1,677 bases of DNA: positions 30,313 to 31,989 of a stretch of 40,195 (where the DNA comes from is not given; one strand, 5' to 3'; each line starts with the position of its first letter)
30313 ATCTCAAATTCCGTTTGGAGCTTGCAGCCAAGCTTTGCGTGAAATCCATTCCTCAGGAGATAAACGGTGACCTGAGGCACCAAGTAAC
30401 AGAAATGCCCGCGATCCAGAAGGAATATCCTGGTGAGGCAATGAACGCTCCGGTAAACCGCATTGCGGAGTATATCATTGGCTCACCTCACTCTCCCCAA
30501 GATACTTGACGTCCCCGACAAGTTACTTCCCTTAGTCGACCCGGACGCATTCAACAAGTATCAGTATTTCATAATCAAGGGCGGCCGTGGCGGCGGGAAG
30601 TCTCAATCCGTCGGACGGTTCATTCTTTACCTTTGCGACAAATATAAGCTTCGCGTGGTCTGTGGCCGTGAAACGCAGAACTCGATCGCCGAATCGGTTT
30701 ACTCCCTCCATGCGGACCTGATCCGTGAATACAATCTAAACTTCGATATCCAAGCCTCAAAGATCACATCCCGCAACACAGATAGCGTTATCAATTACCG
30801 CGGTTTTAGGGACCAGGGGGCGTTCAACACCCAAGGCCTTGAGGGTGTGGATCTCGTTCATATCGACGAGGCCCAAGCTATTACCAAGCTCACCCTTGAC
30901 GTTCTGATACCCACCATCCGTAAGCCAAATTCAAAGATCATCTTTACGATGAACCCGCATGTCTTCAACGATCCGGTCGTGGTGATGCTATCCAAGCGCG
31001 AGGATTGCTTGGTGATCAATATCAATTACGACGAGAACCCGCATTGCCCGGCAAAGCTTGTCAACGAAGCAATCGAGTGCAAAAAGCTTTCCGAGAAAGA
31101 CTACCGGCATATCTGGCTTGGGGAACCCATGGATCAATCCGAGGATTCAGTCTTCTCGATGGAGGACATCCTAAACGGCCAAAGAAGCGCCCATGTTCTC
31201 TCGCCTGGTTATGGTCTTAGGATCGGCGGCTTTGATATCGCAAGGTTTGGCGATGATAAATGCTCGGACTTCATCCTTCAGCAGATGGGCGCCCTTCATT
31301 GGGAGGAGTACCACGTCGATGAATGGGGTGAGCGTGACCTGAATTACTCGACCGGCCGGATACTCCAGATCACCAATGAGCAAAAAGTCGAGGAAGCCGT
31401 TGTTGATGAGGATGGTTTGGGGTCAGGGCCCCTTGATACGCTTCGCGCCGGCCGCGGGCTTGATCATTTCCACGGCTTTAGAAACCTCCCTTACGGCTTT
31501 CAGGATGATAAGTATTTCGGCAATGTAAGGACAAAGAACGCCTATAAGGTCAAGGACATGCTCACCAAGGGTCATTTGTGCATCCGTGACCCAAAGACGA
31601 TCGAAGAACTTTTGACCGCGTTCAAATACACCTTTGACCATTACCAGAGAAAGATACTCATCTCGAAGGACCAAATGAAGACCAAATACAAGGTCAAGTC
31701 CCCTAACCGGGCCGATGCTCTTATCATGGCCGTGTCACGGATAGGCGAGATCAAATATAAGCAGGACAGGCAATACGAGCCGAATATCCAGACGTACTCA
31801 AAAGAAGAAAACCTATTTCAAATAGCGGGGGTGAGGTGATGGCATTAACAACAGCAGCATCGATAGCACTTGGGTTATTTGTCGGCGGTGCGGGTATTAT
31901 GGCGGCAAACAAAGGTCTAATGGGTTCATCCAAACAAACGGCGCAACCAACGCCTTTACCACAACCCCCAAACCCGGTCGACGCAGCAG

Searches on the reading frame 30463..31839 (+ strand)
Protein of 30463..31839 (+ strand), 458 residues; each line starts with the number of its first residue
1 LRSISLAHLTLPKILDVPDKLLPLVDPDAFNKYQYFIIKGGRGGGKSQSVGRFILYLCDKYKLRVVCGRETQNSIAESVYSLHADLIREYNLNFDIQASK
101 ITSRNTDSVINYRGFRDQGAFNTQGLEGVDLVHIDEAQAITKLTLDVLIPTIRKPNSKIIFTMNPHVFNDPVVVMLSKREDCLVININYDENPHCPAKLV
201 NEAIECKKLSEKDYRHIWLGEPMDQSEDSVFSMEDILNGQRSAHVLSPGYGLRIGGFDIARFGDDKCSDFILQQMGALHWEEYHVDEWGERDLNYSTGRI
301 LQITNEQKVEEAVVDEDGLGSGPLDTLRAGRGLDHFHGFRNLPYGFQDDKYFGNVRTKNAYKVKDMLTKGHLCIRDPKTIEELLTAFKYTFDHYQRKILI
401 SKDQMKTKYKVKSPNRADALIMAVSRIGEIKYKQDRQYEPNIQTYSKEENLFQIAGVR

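Call 6: search_protein_families(library=phrogs, proteins=[window:30463-31839:+], max_evalue=0.01)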
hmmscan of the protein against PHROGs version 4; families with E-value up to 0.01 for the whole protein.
window:30463-31839:+ (458 aa): 4 families
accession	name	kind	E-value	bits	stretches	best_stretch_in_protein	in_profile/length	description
phrog_3717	-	head and packaging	1.5e-36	127.3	1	15-235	5-236/277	terminase large subunit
phrog_2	-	head and packaging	2.2e-36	126.9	1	29-433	275-599/807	terminase large subunit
phrog_979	-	head and packaging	1.2e-07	31.8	1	34-166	167-305/642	terminase large subunit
phrog_8711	-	head and packaging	6.5e-07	30.4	1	17-81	9-74/89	terminase large subunit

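Call 14: search_dna_similar(query=window:30463-31839:+, collection=phages, mode=protein, max_rows=15)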
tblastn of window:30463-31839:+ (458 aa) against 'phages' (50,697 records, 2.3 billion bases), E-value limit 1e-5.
Records with a match: 1238; places in all: 1239; records where one place covers at least 80% of the query: 455.
Best place of each record, by identity: <60% 1238.
By first word of the organism name: Pseudomonas 337; Vibrio 315; Salmonella 135; Klebsiella 83; Acinetobacter 81; Escherichia 64; Bacteriophage 18; Rhizobium 14; Burkholderia 13; Caudoviricetes 13; and 52 more.
By host as written in the record: - 383; Pseudomonas aeruginosa 137; Pseudomonas aeruginosa PAO1 91; Klebsiella pneumoniae 51; Acinetobacter baumannii 39; Pseudomonas sp. 30; Escherichia coli 29; Vibrio cyclitrophicus 22; and 258 more.
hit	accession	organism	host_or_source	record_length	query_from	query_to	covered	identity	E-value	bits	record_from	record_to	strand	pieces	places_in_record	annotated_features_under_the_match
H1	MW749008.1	Hafnia phage vB_HpaM_Meifeng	Hafnia paralvei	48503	53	425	81%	30.2%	2e-34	143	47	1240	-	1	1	putative terminase large subunit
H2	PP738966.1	Vibrio phage IKEMa6-1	Vibrio sp. K1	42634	53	427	82%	29.9%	6e-39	156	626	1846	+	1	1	record has no annotation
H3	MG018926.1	Pseudomonas phage tabernarius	Pseudomonas syringae pv. avii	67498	55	426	81%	29.2%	9e-29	125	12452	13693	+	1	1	terminase large subunit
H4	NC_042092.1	Pseudomonas phage tabernarius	Pseudomonas syringae pv. avii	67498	55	426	81%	29.2%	9e-29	125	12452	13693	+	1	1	terminase large subunit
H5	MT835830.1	Bacteriophage sp.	human fecal samples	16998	65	425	79%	29.8%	5e-33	138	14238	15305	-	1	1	record has no annotation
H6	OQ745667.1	Pseudoalteromonas phage PS_L5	Pseudoalteromonas marina Mano4(T)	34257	57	424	80%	29.1%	5e-24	111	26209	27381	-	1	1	terminase large subunit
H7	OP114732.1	Klebsiella phage GZ7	Klebsiella pneumoniae THR60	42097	55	425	81%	28.7%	6e-27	120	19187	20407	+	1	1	terminase large subunit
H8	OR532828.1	Klebsiella phage RCIP0034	Klebsiella pneumoniae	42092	55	425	81%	28.7%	8e-27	120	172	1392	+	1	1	hypothetical protein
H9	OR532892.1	Klebsiella phage RCIP0098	Klebsiella pneumoniae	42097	55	425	81%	28.7%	8e-27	120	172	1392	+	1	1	hypothetical protein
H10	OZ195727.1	Vibrio phage K2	Seawater and oysters mix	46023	57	424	80%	28.9%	1e-22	107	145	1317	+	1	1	terminase large subunit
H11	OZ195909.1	Vibrio phage K47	Seawater and oysters mix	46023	57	424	80%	28.9%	1e-22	107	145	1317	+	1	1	terminase large subunit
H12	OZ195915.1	Vibrio phage K46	Seawater and oysters mix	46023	57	424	80%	28.9%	1e-22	107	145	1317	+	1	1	terminase large subunit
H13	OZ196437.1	Vibrio phage K48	Seawater and oysters mix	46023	57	424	80%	28.9%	1e-22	107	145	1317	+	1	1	terminase large subunit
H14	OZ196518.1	Vibrio phage K52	Seawater and oysters mix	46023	57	424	80%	28.9%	1e-22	107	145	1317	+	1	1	terminase large subunit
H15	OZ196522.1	Vibrio phage K51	Seawater and oysters mix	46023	57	424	80%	28.9%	1e-22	107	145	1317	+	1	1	terminase large subunit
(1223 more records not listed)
